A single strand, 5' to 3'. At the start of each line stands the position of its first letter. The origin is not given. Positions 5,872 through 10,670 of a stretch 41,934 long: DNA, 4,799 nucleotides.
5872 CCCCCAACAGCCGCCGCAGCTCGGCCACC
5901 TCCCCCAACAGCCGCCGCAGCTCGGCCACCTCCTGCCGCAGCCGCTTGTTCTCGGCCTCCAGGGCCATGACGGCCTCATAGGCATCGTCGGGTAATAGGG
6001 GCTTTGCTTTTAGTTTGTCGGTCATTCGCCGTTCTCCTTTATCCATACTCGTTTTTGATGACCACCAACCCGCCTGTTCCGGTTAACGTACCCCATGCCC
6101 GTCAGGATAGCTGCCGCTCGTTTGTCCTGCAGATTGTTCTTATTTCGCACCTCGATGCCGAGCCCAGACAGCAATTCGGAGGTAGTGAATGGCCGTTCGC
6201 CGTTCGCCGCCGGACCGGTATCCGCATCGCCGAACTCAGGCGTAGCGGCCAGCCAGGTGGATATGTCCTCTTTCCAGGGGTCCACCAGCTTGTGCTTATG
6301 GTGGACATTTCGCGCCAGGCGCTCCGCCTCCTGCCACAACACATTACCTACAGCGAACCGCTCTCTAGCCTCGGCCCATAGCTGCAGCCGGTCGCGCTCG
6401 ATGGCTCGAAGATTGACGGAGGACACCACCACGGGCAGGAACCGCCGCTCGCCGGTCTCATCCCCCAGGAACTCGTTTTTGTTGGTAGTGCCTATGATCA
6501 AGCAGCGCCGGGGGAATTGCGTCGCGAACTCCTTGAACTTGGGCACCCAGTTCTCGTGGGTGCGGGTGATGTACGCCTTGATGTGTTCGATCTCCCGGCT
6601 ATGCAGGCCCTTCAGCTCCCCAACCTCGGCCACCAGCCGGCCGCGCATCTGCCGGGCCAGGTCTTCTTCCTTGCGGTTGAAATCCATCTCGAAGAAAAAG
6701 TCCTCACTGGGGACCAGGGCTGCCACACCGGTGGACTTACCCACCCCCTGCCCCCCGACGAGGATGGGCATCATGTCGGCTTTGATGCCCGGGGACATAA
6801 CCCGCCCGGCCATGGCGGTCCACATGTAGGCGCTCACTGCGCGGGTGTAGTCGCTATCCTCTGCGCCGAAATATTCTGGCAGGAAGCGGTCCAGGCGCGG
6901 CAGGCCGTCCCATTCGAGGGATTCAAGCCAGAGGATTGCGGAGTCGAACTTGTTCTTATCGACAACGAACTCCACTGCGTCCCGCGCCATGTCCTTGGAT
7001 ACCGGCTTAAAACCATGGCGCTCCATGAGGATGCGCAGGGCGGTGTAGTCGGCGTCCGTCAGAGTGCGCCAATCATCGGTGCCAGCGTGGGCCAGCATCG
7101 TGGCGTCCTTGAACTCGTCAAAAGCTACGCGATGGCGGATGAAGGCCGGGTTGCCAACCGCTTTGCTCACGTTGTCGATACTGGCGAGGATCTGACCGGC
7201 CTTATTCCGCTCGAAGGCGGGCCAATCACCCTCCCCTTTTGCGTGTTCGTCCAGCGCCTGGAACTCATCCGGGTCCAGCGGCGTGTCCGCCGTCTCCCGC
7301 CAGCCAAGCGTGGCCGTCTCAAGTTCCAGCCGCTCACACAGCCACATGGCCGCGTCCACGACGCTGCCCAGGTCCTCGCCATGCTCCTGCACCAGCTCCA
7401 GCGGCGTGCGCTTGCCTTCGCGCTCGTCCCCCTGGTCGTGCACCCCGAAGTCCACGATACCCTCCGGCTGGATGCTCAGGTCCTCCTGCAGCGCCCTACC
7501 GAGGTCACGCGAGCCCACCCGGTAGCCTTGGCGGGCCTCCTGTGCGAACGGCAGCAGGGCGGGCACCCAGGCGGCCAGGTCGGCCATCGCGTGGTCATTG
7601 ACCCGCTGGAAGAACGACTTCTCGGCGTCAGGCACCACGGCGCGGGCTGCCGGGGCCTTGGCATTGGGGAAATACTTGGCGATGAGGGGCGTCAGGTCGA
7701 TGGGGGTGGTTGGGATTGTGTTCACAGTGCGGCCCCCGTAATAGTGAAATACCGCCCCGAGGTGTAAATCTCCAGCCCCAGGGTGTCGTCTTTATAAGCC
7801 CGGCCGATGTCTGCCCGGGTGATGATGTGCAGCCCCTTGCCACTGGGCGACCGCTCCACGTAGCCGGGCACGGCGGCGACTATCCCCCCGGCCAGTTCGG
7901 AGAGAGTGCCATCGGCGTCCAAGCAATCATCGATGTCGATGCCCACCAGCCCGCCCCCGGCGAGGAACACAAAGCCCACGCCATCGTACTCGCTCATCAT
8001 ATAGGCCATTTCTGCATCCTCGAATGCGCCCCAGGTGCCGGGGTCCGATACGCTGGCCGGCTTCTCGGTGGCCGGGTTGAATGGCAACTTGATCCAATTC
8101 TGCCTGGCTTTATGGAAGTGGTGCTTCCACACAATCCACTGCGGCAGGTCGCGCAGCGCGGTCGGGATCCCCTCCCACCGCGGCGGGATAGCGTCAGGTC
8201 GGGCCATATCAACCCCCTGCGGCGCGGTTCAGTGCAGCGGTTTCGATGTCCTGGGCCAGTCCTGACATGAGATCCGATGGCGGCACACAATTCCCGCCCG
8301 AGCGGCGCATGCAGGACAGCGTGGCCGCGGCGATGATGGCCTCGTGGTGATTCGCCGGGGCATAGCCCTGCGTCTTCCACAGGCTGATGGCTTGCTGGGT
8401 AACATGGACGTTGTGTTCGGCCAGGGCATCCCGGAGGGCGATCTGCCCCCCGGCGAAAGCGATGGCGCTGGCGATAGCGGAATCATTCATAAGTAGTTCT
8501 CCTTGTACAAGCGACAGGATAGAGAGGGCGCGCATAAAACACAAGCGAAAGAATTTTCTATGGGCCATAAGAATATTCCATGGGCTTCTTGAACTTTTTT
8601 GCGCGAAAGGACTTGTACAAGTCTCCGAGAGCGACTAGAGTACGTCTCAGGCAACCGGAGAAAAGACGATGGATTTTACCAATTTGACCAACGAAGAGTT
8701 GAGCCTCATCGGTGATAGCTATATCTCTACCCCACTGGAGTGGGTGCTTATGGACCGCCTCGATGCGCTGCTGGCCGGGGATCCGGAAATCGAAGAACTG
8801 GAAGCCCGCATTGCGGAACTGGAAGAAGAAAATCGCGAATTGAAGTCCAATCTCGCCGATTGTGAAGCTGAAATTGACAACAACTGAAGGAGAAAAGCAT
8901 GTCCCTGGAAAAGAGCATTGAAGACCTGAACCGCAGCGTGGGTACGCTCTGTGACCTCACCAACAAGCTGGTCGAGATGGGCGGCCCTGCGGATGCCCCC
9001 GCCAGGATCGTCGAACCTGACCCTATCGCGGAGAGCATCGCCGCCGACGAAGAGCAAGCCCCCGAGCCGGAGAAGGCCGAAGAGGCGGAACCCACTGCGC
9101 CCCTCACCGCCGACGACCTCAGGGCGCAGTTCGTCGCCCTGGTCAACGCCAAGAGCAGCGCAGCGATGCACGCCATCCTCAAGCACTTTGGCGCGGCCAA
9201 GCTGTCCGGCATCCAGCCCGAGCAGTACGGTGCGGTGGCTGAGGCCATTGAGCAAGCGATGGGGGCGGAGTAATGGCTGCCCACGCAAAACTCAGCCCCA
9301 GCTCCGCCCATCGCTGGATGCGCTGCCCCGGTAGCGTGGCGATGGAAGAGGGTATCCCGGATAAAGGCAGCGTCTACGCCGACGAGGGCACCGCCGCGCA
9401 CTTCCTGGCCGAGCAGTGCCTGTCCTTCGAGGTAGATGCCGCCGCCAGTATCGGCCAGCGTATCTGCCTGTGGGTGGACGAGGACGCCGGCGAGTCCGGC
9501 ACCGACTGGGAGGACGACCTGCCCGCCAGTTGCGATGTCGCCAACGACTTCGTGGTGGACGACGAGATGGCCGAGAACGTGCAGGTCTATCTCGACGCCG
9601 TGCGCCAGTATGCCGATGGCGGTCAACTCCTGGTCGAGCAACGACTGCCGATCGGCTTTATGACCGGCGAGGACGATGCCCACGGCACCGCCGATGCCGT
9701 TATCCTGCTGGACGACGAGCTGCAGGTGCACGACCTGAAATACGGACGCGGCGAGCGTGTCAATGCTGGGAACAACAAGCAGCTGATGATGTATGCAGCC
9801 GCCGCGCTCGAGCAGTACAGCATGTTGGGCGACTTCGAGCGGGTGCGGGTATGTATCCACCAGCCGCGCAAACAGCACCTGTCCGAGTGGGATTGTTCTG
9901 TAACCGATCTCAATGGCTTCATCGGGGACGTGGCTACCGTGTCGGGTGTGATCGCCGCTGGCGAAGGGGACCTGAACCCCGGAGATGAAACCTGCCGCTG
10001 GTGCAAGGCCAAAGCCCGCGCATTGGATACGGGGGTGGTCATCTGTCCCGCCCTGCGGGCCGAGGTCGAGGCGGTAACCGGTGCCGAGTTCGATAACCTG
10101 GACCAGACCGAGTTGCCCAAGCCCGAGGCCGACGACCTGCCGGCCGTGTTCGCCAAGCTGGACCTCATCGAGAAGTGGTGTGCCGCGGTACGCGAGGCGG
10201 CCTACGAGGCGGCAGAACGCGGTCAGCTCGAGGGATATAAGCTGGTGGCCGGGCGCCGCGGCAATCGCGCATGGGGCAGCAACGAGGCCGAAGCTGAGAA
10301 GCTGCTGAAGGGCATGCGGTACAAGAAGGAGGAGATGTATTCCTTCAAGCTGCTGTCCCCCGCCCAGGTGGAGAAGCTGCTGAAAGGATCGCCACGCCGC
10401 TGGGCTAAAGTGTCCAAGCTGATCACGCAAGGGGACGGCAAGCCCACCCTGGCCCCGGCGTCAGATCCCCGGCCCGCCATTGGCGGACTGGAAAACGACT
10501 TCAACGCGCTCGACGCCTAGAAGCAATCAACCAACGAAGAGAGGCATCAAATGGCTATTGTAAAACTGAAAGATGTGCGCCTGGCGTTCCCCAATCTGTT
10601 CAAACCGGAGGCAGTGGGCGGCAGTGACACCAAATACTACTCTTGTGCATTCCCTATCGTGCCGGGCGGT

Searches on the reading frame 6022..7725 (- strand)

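Call 26: search_protein_families(library=phrogs, proteins=[window:6022-7725:-], max_evalue=0.00001)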
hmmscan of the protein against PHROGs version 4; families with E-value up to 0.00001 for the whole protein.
window:6022-7725:- (567 aa): 8 families
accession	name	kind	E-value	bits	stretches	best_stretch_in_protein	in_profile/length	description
phrog_256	-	DNA, RNA and nucleotide metabolism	4.9e-105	353.8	1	150-494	350-703/798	DNA helicase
phrog_1313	-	DNA, RNA and nucleotide metabolism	4e-70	238.3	1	163-565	133-556/568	DNA helicase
phrog_15962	-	DNA, RNA and nucleotide metabolism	1e-49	170.6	1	41-562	252-802/835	DNA primase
phrog_16593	-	DNA, RNA and nucleotide metabolism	1.5e-38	133.7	1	199-466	441-710/823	DNA primase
phrog_4630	-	DNA, RNA and nucleotide metabolism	7.2e-28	98.6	1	201-436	126-367/581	DNA primase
phrog_36873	-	DNA, RNA and nucleotide metabolism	9.1e-22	77.6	1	277-563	508-780/1082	DNA helicase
phrog_2249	-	DNA, RNA and nucleotide metabolism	4.7e-19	69.5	1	284-563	488-773/802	DNA primase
phrog_30821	-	unknown function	3.8e-08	34.5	1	171-256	9-92/101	-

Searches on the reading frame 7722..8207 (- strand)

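Call 26: search_protein_families(library=phrogs, proteins=[window:7722-8207:-], max_evalue=0.00001)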
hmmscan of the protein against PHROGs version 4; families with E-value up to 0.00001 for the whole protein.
window:7722-8207:- (161 aa): 6 families
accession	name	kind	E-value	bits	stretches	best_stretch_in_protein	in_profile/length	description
phrog_13901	-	DNA, RNA and nucleotide metabolism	3.2e-45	155.8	1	10-160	7-160/341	DNA primase/helicase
phrog_1829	-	DNA, RNA and nucleotide metabolism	4.7e-38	131.8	1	12-159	4-157/772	DNA primase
phrog_3022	-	DNA, RNA and nucleotide metabolism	7.3e-33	114.9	1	10-159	5-159/788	DNA primase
phrog_15962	-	DNA, RNA and nucleotide metabolism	2.7e-26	93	1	9-159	26-186/835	DNA primase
phrog_8643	-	DNA, RNA and nucleotide metabolism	4.7e-26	92.6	1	13-159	36-169/179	DNA polymerase/primase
phrog_35045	-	DNA, RNA and nucleotide metabolism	1.9e-10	40.6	1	25-156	22-155/826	DNA primase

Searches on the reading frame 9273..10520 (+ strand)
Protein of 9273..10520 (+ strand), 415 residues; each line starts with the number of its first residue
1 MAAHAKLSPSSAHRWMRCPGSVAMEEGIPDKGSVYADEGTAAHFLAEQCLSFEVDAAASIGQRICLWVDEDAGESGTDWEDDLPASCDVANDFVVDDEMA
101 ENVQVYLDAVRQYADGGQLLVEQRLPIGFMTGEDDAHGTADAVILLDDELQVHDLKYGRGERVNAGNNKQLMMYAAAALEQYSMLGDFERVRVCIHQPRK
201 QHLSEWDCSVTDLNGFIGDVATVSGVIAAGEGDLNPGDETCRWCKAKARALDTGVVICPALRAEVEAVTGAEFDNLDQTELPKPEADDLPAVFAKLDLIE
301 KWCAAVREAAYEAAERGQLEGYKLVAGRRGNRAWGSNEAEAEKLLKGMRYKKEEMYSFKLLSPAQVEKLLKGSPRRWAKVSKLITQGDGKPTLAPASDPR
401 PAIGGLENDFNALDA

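Call 26: search_protein_families(library=phrogs, proteins=[window:9273-10520:+], max_evalue=0.00001)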
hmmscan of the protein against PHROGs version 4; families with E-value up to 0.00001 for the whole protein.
window:9273-10520:+ (415 aa): 2 families
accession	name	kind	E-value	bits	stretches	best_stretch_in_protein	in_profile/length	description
phrog_69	-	DNA, RNA and nucleotide metabolism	1.6e-107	361.6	1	1-413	84-476/501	exonuclease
phrog_3953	-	DNA, RNA and nucleotide metabolism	2.2e-27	96.9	1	2-207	11-159/186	exonuclease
